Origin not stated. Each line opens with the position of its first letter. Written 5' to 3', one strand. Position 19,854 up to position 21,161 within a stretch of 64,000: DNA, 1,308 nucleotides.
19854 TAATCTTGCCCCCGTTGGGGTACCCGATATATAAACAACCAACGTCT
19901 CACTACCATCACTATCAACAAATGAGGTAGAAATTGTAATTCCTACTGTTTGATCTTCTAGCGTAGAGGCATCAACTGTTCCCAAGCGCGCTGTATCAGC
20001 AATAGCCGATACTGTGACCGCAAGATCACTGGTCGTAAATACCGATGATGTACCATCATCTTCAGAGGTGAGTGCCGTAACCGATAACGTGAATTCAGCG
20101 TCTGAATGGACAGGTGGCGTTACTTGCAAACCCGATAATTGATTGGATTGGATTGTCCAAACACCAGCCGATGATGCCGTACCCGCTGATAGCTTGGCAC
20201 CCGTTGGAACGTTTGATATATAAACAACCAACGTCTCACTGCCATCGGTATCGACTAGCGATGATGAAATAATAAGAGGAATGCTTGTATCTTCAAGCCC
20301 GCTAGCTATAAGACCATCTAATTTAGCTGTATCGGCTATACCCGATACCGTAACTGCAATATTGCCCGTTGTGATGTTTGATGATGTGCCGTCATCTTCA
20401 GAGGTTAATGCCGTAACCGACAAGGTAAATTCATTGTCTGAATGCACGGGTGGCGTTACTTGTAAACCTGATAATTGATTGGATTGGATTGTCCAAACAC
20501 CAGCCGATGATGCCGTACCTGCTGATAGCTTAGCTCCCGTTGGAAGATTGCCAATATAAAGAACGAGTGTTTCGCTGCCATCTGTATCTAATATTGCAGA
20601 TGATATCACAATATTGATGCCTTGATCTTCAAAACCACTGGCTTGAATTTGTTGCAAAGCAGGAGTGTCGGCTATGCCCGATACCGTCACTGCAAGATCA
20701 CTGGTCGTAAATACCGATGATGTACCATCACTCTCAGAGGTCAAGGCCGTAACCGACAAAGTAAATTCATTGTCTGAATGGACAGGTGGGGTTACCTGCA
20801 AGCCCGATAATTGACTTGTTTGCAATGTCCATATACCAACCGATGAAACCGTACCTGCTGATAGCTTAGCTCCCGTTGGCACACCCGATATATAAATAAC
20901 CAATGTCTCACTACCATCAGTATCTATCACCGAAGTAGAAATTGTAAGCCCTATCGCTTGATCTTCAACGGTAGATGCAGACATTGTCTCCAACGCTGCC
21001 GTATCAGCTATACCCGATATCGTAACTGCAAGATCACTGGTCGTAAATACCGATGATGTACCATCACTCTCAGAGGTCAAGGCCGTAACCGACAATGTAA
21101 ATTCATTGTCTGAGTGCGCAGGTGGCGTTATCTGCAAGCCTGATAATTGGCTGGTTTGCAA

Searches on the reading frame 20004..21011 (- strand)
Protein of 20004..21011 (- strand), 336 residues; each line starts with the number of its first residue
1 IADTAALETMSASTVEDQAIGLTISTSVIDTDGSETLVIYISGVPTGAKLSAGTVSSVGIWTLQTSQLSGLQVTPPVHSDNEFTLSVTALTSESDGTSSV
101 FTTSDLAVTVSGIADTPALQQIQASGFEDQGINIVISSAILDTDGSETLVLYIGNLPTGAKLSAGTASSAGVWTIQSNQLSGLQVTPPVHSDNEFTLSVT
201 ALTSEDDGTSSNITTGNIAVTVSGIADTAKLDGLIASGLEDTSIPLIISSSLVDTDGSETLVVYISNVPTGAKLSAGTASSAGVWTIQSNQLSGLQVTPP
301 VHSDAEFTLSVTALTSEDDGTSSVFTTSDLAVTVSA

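Call 22: search_protein_families(library=pfam, proteins=[window:20004-21011:-], max_evalue=1)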
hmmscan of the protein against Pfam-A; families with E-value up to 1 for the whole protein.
window:20004-21011:- (336 aa): 2 families
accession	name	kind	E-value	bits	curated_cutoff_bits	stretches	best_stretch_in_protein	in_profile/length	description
PF00263.26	Secretin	-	0.00038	20.5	27.5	1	132-220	8-100/169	Bacterial type II and III secretion system protein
PF18878.5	PPE-PPW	-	0.61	10.6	27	0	158-186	13-41/48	PPE-PPW subfamily C-terminal region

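Call 36: search_solved_structures(query=window:20004-21011:-, max_evalue=10)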
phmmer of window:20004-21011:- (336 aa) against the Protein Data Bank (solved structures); distinct sequences matched with E-value up to 10: 3.
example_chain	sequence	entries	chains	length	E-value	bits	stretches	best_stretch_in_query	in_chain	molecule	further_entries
3h1f_A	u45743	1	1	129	1.1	11.6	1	9-104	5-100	Chemotaxis protein cheY homolog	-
3h1g_A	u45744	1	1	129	1.5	11.1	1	9-104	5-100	Chemotaxis protein cheY homolog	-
3gwg_A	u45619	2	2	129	1.5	11.1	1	9-104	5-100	Chemotaxis protein cheY homolog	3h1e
